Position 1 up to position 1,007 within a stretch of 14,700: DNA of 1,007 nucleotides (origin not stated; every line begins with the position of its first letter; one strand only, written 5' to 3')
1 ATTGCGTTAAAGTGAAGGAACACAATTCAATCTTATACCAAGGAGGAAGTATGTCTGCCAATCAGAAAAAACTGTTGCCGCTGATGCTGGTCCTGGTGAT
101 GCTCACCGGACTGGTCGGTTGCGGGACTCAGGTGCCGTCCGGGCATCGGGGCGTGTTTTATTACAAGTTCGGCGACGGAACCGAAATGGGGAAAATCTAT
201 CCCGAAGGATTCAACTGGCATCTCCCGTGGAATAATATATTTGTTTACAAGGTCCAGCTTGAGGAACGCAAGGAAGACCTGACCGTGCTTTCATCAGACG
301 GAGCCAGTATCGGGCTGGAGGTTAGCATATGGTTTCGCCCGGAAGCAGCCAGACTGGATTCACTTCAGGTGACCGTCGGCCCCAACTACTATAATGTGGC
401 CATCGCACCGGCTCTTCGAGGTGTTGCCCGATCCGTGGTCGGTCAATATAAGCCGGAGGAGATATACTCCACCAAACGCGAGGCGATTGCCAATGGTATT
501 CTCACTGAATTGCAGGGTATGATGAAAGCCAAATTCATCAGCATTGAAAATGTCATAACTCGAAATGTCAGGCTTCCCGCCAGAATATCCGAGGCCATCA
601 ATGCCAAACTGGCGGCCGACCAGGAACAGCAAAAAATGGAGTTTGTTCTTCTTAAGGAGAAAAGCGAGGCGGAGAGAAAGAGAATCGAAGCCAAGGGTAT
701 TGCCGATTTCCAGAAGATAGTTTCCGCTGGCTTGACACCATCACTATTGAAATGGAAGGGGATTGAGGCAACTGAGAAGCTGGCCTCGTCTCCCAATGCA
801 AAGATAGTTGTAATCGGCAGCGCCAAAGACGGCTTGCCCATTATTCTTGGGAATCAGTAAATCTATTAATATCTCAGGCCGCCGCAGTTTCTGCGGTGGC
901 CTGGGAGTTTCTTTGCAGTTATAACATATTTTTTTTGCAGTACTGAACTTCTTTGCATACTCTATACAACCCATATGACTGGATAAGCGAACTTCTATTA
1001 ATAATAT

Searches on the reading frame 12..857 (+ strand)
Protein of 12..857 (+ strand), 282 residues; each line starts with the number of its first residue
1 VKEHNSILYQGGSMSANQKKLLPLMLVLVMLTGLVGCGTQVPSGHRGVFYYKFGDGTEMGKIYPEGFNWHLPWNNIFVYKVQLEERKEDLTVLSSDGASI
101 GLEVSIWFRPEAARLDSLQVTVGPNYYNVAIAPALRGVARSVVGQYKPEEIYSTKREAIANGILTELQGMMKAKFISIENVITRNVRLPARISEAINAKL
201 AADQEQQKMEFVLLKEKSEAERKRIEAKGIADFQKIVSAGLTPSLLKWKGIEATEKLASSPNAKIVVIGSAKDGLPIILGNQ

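Call 16: search_protein_families(library=pfam, proteins=[window:12-857:+], max_evalue=0.01)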
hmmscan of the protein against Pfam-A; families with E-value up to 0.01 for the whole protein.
window:12-857:+ (282 aa): 1 family
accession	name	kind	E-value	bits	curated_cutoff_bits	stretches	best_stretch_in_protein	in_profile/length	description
PF01145.31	Band_7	-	5.6e-28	98.6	23.6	1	40-214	2-166/176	SPFH domain / Band 7 family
